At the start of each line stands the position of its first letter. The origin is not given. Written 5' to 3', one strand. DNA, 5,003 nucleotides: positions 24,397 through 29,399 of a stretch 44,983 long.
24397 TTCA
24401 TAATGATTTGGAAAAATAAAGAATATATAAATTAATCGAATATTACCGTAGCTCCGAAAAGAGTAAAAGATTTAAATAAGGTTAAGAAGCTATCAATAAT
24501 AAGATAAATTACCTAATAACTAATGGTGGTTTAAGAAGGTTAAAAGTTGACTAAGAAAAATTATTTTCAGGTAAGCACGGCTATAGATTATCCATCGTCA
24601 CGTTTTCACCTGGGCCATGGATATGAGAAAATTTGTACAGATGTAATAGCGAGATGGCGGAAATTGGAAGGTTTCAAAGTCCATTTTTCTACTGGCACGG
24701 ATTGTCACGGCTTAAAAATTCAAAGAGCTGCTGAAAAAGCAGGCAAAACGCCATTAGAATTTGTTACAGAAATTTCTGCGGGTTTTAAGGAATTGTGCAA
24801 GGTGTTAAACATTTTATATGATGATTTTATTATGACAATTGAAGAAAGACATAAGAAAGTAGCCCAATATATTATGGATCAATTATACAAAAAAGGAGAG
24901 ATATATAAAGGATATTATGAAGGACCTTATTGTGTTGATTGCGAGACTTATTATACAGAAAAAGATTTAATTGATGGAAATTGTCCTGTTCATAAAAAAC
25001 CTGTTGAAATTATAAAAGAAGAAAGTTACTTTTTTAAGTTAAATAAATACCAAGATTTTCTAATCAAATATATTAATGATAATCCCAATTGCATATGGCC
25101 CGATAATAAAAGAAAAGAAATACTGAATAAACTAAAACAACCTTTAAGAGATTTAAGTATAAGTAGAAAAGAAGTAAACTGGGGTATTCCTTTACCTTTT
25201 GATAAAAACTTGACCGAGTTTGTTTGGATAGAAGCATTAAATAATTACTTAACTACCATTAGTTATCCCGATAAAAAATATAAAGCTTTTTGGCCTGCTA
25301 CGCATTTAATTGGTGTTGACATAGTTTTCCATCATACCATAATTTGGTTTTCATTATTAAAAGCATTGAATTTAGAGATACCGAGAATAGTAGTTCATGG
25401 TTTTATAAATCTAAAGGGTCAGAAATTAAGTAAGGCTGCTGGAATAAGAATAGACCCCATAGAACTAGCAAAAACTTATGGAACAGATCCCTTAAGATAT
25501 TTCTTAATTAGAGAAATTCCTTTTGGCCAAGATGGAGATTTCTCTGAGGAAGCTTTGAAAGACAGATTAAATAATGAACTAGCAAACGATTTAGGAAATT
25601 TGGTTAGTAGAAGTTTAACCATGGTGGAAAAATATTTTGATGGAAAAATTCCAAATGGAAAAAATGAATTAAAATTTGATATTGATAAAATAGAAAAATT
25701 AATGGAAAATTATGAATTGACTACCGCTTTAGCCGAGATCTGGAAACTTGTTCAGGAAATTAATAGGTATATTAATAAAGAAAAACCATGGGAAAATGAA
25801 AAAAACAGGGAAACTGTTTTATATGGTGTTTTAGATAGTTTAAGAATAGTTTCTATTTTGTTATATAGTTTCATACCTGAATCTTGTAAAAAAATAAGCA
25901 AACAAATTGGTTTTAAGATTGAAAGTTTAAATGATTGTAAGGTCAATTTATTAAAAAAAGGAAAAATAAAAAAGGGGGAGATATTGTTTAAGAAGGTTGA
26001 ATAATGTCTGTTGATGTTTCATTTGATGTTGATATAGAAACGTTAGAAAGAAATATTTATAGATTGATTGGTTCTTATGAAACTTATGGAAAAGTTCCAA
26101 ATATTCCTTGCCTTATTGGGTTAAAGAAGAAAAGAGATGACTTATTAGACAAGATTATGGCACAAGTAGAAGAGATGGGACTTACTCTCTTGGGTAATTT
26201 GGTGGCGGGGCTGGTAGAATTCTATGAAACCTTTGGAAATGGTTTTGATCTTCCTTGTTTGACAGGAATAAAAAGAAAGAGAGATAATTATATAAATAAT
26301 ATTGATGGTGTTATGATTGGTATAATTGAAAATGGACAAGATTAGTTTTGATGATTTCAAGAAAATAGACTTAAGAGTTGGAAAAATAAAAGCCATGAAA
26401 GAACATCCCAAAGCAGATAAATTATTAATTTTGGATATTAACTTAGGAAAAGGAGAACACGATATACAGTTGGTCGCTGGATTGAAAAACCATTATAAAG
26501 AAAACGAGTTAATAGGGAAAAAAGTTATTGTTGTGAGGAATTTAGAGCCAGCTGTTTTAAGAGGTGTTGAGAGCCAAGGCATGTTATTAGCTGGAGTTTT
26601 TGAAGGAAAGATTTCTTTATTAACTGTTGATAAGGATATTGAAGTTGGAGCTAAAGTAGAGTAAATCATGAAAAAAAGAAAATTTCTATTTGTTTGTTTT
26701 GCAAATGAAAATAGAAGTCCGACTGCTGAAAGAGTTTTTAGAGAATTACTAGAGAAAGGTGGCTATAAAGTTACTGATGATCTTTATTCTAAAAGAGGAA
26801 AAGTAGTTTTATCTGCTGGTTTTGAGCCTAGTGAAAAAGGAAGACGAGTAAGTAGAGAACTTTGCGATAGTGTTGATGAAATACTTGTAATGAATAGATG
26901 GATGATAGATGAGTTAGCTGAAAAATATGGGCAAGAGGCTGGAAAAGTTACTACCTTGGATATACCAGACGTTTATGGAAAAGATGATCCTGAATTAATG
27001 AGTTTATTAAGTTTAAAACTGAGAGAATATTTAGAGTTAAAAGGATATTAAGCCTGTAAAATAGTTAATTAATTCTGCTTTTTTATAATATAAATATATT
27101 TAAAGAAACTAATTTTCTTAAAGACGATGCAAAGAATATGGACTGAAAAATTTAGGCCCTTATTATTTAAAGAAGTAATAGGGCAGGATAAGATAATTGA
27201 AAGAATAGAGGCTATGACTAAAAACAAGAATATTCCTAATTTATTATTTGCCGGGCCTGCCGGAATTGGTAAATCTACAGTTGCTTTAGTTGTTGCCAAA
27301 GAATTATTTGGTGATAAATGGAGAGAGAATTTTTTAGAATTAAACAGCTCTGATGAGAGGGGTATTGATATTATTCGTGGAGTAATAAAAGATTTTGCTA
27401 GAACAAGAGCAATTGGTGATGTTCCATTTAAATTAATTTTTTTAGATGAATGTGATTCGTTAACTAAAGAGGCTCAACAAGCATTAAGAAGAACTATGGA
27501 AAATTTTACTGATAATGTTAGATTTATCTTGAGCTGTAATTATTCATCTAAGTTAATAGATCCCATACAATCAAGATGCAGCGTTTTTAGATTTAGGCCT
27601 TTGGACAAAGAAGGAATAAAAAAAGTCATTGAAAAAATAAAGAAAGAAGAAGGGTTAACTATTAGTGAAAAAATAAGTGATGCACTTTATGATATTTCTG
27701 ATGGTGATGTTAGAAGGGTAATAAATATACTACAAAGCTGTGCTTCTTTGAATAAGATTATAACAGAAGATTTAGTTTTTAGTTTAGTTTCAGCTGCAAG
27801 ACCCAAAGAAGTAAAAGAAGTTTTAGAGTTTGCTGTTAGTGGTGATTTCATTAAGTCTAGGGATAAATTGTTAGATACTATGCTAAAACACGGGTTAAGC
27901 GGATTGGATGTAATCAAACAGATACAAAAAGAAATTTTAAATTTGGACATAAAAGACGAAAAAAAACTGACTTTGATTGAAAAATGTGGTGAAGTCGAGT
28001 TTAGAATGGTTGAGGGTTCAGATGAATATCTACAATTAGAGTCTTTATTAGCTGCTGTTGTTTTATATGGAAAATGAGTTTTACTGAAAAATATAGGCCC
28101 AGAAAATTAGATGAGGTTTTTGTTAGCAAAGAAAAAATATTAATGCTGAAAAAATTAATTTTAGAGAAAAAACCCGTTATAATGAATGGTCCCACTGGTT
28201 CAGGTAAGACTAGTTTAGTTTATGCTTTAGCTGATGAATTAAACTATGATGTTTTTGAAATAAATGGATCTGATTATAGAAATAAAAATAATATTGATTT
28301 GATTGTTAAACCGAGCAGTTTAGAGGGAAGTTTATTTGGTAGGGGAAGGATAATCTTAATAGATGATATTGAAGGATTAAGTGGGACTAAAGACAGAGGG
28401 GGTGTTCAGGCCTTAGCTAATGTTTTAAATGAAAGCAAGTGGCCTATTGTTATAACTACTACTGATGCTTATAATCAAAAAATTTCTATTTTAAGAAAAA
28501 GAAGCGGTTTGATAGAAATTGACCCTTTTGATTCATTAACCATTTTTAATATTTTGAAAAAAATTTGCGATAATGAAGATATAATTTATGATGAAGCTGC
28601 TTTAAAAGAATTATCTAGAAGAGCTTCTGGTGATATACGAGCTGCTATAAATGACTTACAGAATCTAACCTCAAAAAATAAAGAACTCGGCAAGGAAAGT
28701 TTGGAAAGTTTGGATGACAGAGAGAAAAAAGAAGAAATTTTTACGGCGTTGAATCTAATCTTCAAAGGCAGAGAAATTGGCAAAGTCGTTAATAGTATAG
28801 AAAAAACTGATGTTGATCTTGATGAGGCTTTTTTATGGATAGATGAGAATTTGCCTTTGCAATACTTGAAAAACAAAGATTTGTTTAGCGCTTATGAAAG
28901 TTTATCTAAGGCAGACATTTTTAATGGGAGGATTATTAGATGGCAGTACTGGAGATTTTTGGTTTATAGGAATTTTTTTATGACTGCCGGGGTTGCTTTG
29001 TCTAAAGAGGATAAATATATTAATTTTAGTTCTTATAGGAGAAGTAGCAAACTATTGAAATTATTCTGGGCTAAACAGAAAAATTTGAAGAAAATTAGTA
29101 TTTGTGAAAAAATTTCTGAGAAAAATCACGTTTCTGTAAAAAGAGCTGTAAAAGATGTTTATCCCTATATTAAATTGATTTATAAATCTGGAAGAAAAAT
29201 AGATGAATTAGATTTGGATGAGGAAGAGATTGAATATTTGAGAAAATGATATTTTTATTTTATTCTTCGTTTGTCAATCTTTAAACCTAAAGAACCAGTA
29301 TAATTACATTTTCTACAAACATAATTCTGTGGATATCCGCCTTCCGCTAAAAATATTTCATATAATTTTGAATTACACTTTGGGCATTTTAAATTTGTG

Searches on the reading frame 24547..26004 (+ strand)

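Call 26: search_protein_families(library=pfam, proteins=[window:24547-26004:+], max_evalue=0.001)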
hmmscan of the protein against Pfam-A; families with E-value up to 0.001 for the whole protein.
window:24547-26004:+ (485 aa): 5 families
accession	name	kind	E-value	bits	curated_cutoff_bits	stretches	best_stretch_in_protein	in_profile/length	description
PF09334.17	tRNA-synt_1g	-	3.5e-95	319.5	20.1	2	140-356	163-390/391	tRNA synthetases class I (M)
PF00133.28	tRNA-synt_1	-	4.5e-30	105.2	22.7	2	7-218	25-245/414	tRNA synthetases class I (I, L, M and V)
PF01406.26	tRNA-synt_1e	-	1.7e-12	47.8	27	1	19-123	22-125/301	tRNA synthetases class I (C) catalytic domain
PF19303.5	Anticodon_3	-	3.7e-05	24.1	23.5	1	373-484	16-135/152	Anticodon binding domain of methionyl tRNA ligase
PF08264.19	Anticodon_1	-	5.9e-05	23.4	25.1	1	375-454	8-93/148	Anticodon-binding domain of tRNA ligase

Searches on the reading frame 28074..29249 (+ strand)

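Call 26: search_protein_families(library=pfam, proteins=[window:28074-29249:+], max_evalue=0.001)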
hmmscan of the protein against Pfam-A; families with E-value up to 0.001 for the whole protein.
window:28074-29249:+ (391 aa): 10 families
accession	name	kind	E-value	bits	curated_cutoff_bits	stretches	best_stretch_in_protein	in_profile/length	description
PF00004.35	AAA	-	8.5e-12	46.1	21.2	1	35-143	1-122/131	ATPase family associated with various cellular activities (AAA)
PF03215.21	Rad17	-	2.4e-06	28.1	23.8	1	3-73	9-87/186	Rad17 P-loop domain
PF13173.12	AAA_14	-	4.8e-06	27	27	1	32-152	2-123/129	AAA domain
PF07728.20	AAA_5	-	2e-05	25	22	1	34-130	1-102/139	AAA domain (dynein-related subfamily)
PF12775.13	AAA_7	-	3.7e-05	23.8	25.8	1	23-75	24-79/181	P-loop containing dynein motor region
PF21960.2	RCF1-5-like_lid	-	9.2e-05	22.8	27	1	159-196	1-39/43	RCF1/5-like, AAA+ ATPase lid domain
PF25361.1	AAA_lid_RFC1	-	0.00015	21.6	34.9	1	160-207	7-54/59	RFC1-like, AAA+ ATPase lid domain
PF02224.24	Cytidylate_kin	-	0.00061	20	26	0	37-69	3-34/211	Cytidylate kinase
PF22608.2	DNAX_ATPase_lid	-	0.0007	19.8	27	0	157-191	2-36/49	DNA polymerase III clamp loader subunit, ATPase lid domain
PF20720.3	nSTAND3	-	0.00077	19.6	27.2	0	17-108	2-83/155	Novel STAND NTPase 3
